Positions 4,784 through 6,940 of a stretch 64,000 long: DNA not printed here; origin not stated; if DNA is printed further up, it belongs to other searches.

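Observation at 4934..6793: B12-binding domain protein of unrecognised class (N-terminal DxHxxG Rossmann domain without cap, 480-aa unknown C-terminal domain)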

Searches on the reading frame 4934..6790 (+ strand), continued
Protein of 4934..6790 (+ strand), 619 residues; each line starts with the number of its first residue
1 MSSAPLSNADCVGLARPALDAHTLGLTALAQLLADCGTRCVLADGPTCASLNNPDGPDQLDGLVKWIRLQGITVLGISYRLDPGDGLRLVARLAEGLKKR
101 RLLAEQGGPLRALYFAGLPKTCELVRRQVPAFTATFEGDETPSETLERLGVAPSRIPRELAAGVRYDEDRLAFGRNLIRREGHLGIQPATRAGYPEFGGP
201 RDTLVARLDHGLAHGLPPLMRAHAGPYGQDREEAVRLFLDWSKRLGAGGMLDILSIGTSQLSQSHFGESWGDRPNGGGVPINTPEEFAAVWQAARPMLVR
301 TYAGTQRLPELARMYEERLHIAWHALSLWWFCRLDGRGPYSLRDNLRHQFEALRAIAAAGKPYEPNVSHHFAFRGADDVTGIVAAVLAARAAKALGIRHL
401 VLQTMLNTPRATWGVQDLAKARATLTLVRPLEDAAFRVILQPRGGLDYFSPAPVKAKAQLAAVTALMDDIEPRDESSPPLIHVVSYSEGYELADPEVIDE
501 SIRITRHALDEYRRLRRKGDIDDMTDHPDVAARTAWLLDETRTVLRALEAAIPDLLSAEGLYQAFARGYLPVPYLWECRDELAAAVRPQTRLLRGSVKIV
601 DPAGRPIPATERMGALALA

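Call 58: search_protein_families(library=pfam, proteins=[L078:5867-6856:+, L078:6895-7971:+, L078:9950-11182:-, L078:5086-5628:+, L063:5921-6868:+, L063:6901-7986:+, L063:9971-10684:-, L063:4224-5459:-, L055:5948-6673:-, L077:10168-11067:+], max_evalue=0.0001)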
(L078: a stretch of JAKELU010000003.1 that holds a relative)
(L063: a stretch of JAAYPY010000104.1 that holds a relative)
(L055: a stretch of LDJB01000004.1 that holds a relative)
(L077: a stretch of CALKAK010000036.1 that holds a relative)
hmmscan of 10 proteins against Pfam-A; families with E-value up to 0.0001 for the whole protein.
L078:5867-6856:+ (330 aa): 4 families
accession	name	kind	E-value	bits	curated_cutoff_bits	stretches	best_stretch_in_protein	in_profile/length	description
PF07478.18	Dala_Dala_lig_C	-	2.5e-44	151.7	24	1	116-315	1-203/204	D-ala D-ala ligase C-terminus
PF13535.11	ATP-grasp_4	-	5.7e-08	33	27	1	142-286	2-151/160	ATP-grasp domain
PF02655.19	ATP-grasp_3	-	3.8e-07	30.8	23.2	1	117-285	11-155/160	ATP-grasp domain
PF03133.20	TTL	-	8e-05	22.4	20.1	0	229-294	200-266/292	Tubulin-tyrosine ligase family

L078:6895-7971:+ (359 aa): 5 families
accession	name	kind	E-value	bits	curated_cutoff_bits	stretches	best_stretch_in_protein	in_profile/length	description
PF02317.23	Octopine_DH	-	1e-43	149.3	30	1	183-328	2-150/150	NAD/NADP octopine/nopaline dehydrogenase, alpha-helical domain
PF01210.29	NAD_Gly3P_dh_N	-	2.4e-12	47.5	23.1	1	2-102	1-101/158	NAD-dependent glycerol-3-phosphate dehydrogenase N-terminus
PF02558.23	ApbA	-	1e-11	45.1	22.2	1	3-102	1-98/150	Ketopantoate reductase PanE/ApbA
PF03807.23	F420_oxidored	-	1.4e-06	29.3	21.6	1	2-99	1-87/94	NADP oxidoreductase coenzyme F420-dependent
PF03446.21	NAD_binding_2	-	3.7e-06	27.5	21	1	2-99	1-88/161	NAD binding domain of 6-phosphogluconate dehydrogenase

L078:9950-11182:- (410 aa): 1 family
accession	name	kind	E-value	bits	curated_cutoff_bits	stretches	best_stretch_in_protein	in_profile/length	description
PF02073.20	Peptidase_M29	-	1.1e-175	584.8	27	1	4-408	2-406/406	Thermophilic metalloprotease (M29)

L078:5086-5628:+ (181 aa): 2 families
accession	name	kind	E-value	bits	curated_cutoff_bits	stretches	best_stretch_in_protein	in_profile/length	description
PF03358.20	FMN_red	-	1e-38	132.8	24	1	2-136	1-139/152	NADPH-dependent FMN reductase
PF02525.22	Flavodoxin_2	-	7.1e-09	36.1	27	1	2-95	1-106/198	Flavodoxin-like fold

L063:5921-6868:+ (316 aa): 4 families
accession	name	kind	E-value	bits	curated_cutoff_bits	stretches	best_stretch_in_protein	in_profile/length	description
PF07478.18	Dala_Dala_lig_C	-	9.8e-46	156.3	24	1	108-307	1-203/204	D-ala D-ala ligase C-terminus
PF13535.11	ATP-grasp_4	-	1.8e-07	31.3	27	1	134-279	2-152/160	ATP-grasp domain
PF02655.19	ATP-grasp_3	-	1.3e-05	25.8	23.2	1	134-277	31-155/160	ATP-grasp domain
PF02222.28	ATP-grasp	-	9.1e-05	22.6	27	0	109-184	3-77/179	ATP-grasp domain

L063:6901-7986:+ (362 aa): 8 families
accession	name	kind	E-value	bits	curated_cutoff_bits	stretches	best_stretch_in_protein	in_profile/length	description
PF02317.23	Octopine_DH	-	2.9e-41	141.4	30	1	185-329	2-149/150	NAD/NADP octopine/nopaline dehydrogenase, alpha-helical domain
PF01210.29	NAD_Gly3P_dh_N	-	1.3e-13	51.6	23.1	1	4-103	1-100/158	NAD-dependent glycerol-3-phosphate dehydrogenase N-terminus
PF02558.23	ApbA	-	1.6e-10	41.2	22.2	1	5-104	1-98/150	Ketopantoate reductase PanE/ApbA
PF03446.21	NAD_binding_2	-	1.3e-08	35.4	21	1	4-103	1-90/161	NAD binding domain of 6-phosphogluconate dehydrogenase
PF03807.23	F420_oxidored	-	3.6e-07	31.1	21.6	1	4-102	1-89/94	NADP oxidoreductase coenzyme F420-dependent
PF03721.20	UDPG_MGDP_dh_N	-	9e-07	29.1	27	1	3-106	1-121/187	UDP-glucose/GDP-mannose dehydrogenase family, NAD binding domain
PF01488.26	Shikimate_DH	-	2.2e-06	28.2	24.3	1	3-86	13-89/138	Shikimate / quinate 5-dehydrogenase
PF03486.20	HI0933_like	-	9.8e-05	22.3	50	0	4-44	2-42/244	HI0933-like protein Rossmann domain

L063:9971-10684:- (237 aa): 1 family
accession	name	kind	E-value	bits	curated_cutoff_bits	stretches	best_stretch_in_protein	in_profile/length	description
PF03358.20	FMN_red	-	7.6e-18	65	24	1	2-148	3-140/152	NADPH-dependent FMN reductase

L063:4224-5459:- (411 aa): 3 families
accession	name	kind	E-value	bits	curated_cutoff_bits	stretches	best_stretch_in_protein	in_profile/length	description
PF05221.23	AdoHcyase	-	4.1e-51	174.3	25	2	10-132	11-138/299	S-adenosyl-L-homocysteine hydrolase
PF00670.27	AdoHcyase_NAD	-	9.8e-48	162.8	27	1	182-341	1-160/162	S-adenosyl-L-homocysteine hydrolase, NAD binding domain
PF02826.25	2-Hacid_dh_C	-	1.2e-09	38.2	25.1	1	191-303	23-138/178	D-isomer specific 2-hydroxyacid dehydrogenase, NAD binding domain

L055:5948-6673:- (241 aa): 0 families

L077:10168-11067:+ (300 aa): 1 family
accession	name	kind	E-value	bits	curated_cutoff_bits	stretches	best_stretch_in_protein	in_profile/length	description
PF00491.26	Arginase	-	3.9e-83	279.6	22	1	4-295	2-279/280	Arginase family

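Call 68: search_protein_families(library=ncbifam, proteins=[L001:9900-11252:+, L078:5867-6856:+, L001:6338-8017:+, L078:6895-7971:+, L063:5921-6868:+, L014:5732-7069:+], max_evalue=0.00001)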
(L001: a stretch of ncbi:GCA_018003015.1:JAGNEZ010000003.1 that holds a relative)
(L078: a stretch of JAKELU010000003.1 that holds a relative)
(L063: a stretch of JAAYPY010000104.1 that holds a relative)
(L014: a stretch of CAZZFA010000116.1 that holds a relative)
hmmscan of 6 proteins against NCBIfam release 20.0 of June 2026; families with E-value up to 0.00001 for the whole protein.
L001:9900-11252:+ (451 aa): 6 families
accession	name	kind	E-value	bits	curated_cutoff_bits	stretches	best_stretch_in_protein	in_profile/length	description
NF006949.0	PRK09431.1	equivalog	4.1e-88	296.3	499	1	66-436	119-515/554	asparagine synthase B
TIGR01536.1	asn_synth_AEB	equivalog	3.8e-60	204.4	267.1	2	66-292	121-379/517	asparagine synthase (glutamine-hydrolyzing)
TIGR03108.1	eps_aminotran_1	hypoth_equivalog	8.3e-32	110.6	816.9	2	145-286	234-376/628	XrtA/PEP-CTERM system amidotransferase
TIGR03104.1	trio_amidotrans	equivalog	5.3e-29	100.9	570.1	2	149-291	240-387/589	N-acetylglutaminylglutamine amidotransferase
NF033535.1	lass_lactam_cya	exception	1.2e-24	86.9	525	1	299-372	520-593/668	lasso peptide isopeptide bond-forming cyclase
NF033561.1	macrolact_Ik_Al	subfamily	1.9e-19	69.7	300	2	116-227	157-276/561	albusnodin/ikarugamycin family macrolactam cyclase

L078:5867-6856:+ (330 aa): 37 families (the best 25 are shown)
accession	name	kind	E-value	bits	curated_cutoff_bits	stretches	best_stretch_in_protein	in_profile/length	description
NF002378.0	PRK01372.1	subfamily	2.1e-55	187.6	243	1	34-320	28-303/305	D-alanine--D-alanine ligase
TIGR01205.1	D_ala_D_alaTIGR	subfamily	1.6e-49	168.6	245.65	1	35-318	22-317/318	D-alanine--D-alanine ligase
NF002528.0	PRK01966.1-4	subfamily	1.6e-45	155.6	262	1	58-324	92-364/366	D-alanine--D-alanine ligase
NF002525.0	PRK01966.1-1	equivalog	1.1e-41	143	457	1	59-325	92-357/364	D-alanine--D-alanine ligase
NF011169.0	PRK14571.1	equivalog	3.9e-41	141.4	404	1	34-321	22-298/300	D-alanyl-alanine synthetase A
NF002526.0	PRK01966.1-2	equivalog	3.3e-39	134.8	449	1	61-324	89-353/362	D-alanine--D-alanine ligase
NF000091.3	D_ala_D_ser_VanG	exception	1.6e-38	132.5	495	1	62-318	90-343/344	D-alanine--D-serine ligase VanG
NF000206.1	D_ala_D_lac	equivalog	3.3e-38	131.6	550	1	61-319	86-341/342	D-alanine--(R)-lactate ligase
NF002527.0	PRK01966.1-3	equivalog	2e-37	129.2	310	1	83-319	92-329/332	D-alanine--D-alanine ligase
NF012215.1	D_ala_D_lac_VanD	exception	7e-34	117.6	700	1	62-321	87-343/343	D-alanine--(R)-lactate ligase VanD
NF012217.1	D_ala_D_lac_VanA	exception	9e-33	113.9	775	1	61-319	86-341/343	D-alanine--(R)-lactate ligase VanA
NF000470.1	D_ala_D_lac_VanM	exception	6.1e-32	111.2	760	1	59-319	84-341/343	D-alanine--(R)-lactate ligase VanM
NF000372.1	D_ala_D_lac_VanI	exception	9.1e-32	110.7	700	1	65-318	90-340/341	D-alanine--(R)-lactate ligase VanI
NF002529.0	PRK01966.1-5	equivalog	9.4e-32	110.3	472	1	82-325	100-343/348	D-alanine--D-alanine ligase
NF011168.0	PRK14570.1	equivalog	3.7e-31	108.8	505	1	63-321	85-349/364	D-alanyl-alanine synthetase A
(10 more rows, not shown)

L001:6338-8017:+ (560 aa): 10 families
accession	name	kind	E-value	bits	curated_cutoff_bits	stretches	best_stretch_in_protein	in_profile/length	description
NF007293.0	PRK09765.1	equivalog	2.5e-14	52.7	763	1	1-179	2-179/639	PTS 2-O-a-mannosyl-D-glycerate transporter subunit IIABC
TIGR00848.1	fruA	subfamily_domain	2.9e-10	40.1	103.5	1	7-135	2-129/129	fructose PTS transporter subunit IIA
NF000942.0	PRK00094.1-4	subfamily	6e-09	35.5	257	1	167-266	5-104/334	NAD(P)H-dependent glycerol-3-phosphate dehydrogenase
NF000946.0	PRK00094.2-4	equivalog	2.9e-08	33.1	455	1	168-266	8-106/342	NAD(P)H-dependent glycerol-3-phosphate dehydrogenase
TIGR01419.1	nitro_reg_IIA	equivalog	4.4e-08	33.1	138.7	1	3-144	2-139/145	PTS IIA-like nitrogen regulatory protein PtsN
TIGR00745.1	apbA_panE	subfamily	1.4e-07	31.1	141.35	1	167-266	2-101/305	2-dehydropantoate 2-reductase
NF006083.0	PRK08229.1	equivalog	5.2e-07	28.9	371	1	166-265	4-104/341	2-dehydropantoate 2-reductase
NF000941.0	PRK00094.1-3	equivalog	5.3e-07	29.2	423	1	167-265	4-102/336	NAD(P)H-dependent glycerol-3-phosphate dehydrogenase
NF005089.0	PRK06522.1-4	subfamily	1.2e-06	28.2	223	0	168-265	4-98/326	2-dehydropantoate 2-reductase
NF000944.0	PRK00094.2-2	equivalog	2e-06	26.9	603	1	166-269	22-125/371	NAD(P)H-dependent glycerol-3-phosphate dehydrogenase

L078:6895-7971:+ (359 aa): 16 families
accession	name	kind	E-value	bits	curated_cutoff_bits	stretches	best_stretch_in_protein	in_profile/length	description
NF000942.0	PRK00094.1-4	subfamily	1.6e-11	44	257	1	1-102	3-104/334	NAD(P)H-dependent glycerol-3-phosphate dehydrogenase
NF000941.0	PRK00094.1-3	equivalog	4.2e-11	42.7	423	1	2-101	3-102/336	NAD(P)H-dependent glycerol-3-phosphate dehydrogenase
NF000944.0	PRK00094.2-2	equivalog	6.3e-10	38.5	603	1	1-105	21-125/371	NAD(P)H-dependent glycerol-3-phosphate dehydrogenase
NF000940.0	PRK00094.1-2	subfamily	1.6e-09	37.8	202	1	1-102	1-101/330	NAD(P)H-dependent glycerol-3-phosphate dehydrogenase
TIGR00745.1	apbA_panE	subfamily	3.3e-09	36.4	141.35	1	2-102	1-100/305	2-dehydropantoate 2-reductase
NF011213.0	PRK14620.1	equivalog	5.4e-09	35.7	478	1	1-138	1-135/326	NAD(P)H-dependent glycerol-3-phosphate dehydrogenase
NF005092.1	PRK06522.2-3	equivalog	1.3e-08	34.4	500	1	1-100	1-95/296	2-dehydropantoate 2-reductase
NF000946.0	PRK00094.2-4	equivalog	1.5e-08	34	455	1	2-131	6-130/342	NAD(P)H-dependent glycerol-3-phosphate dehydrogenase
NF005087.0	PRK06522.1-1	equivalog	1.8e-07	30.6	351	1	1-102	1-95/296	2-dehydropantoate 2-reductase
NF011211.0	PRK14618.1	equivalog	4e-07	29.6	489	1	1-91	5-95/328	NAD(P)H-dependent glycerol-3-phosphate dehydrogenase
NF000939.0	PRK00094.1-1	equivalog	5.4e-07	29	473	1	2-102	7-107/339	NAD(P)H-dependent glycerol-3-phosphate dehydrogenase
NF005091.0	PRK06522.2-2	equivalog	7e-07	28.7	252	1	1-101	2-101/302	2-dehydropantoate 2-reductase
NF005089.0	PRK06522.1-4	subfamily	1.3e-06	28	223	1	1-101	1-98/326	2-dehydropantoate 2-reductase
NF005088.0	PRK06522.1-2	subfamily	1.8e-06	27.3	371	1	1-131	1-125/308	2-dehydropantoate 2-reductase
NF007039.0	PRK09496.3-2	equivalog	2.6e-06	26.5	293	1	1-101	1-96/446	Trk system potassium transporter TrkA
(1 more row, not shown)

L063:5921-6868:+ (316 aa): 37 families (the best 25 are shown)
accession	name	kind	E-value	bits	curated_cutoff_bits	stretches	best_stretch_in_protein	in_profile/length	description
NF002378.0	PRK01372.1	subfamily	5.6e-60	202.6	243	1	26-312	28-303/305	D-alanine--D-alanine ligase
TIGR01205.1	D_ala_D_alaTIGR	subfamily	2.9e-54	184.2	245.65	1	31-310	26-317/318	D-alanine--D-alanine ligase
NF002528.0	PRK01966.1-4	subfamily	2.5e-48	164.7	262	1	19-314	64-362/366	D-alanine--D-alanine ligase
NF011169.0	PRK14571.1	equivalog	2.6e-45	155.1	404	1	27-313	23-298/300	D-alanyl-alanine synthetase A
NF002525.0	PRK01966.1-1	equivalog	4e-42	144.5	457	1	50-313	91-353/364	D-alanine--D-alanine ligase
NF002527.0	PRK01966.1-3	equivalog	1.4e-41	142.8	310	1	48-313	67-331/332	D-alanine--D-alanine ligase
NF002526.0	PRK01966.1-2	equivalog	2.8e-41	141.6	449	1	2-312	36-349/362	D-alanine--D-alanine ligase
NF000091.3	D_ala_D_ser_VanG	exception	2.7e-39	135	495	1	53-310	89-343/344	D-alanine--D-serine ligase VanG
NF000206.1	D_ala_D_lac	equivalog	2.4e-37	128.7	550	1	54-310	87-340/342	D-alanine--(R)-lactate ligase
NF012215.1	D_ala_D_lac_VanD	exception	2e-33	116.1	700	1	56-309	89-339/343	D-alanine--(R)-lactate ligase VanD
NF000207.3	D_ala_D_ser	equivalog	2.4e-32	112.4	520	1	49-312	81-341/342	D-alanine--D-serine ligase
NF000372.1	D_ala_D_lac_VanI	exception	6.9e-31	107.8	700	1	58-307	91-337/341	D-alanine--(R)-lactate ligase VanI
NF011170.0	PRK14572.1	equivalog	1.3e-30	106.7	489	1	50-310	79-345/351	D-alanyl-alanine synthetase A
NF012217.1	D_ala_D_lac_VanA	exception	9.8e-30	103.9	775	1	55-310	88-340/343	D-alanine--(R)-lactate ligase VanA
NF002529.0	PRK01966.1-5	equivalog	1.1e-29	103.5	472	1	73-310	99-336/348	D-alanine--D-alanine ligase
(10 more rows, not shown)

L014:5732-7069:+ (446 aa): 6 families
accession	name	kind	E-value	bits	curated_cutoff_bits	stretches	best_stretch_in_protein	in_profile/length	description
NF006949.0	PRK09431.1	equivalog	8.5e-89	298.6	499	1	74-434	129-513/554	asparagine synthase B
TIGR01536.1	asn_synth_AEB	equivalog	1.2e-61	209.4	267.1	3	115-291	198-378/517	asparagine synthase (glutamine-hydrolyzing)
TIGR03108.1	eps_aminotran_1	hypoth_equivalog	3.1e-35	122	816.9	2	131-285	220-375/628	XrtA/PEP-CTERM system amidotransferase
TIGR03104.1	trio_amidotrans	equivalog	3.2e-30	104.9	570.1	2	151-290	242-386/589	N-acetylglutaminylglutamine amidotransferase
NF033535.1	lass_lactam_cya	exception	1e-27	97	525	2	299-371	520-592/668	lasso peptide isopeptide bond-forming cyclase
NF033561.1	macrolact_Ik_Al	subfamily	4e-18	65.3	300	1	116-281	157-331/561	albusnodin/ikarugamycin family macrolactam cyclase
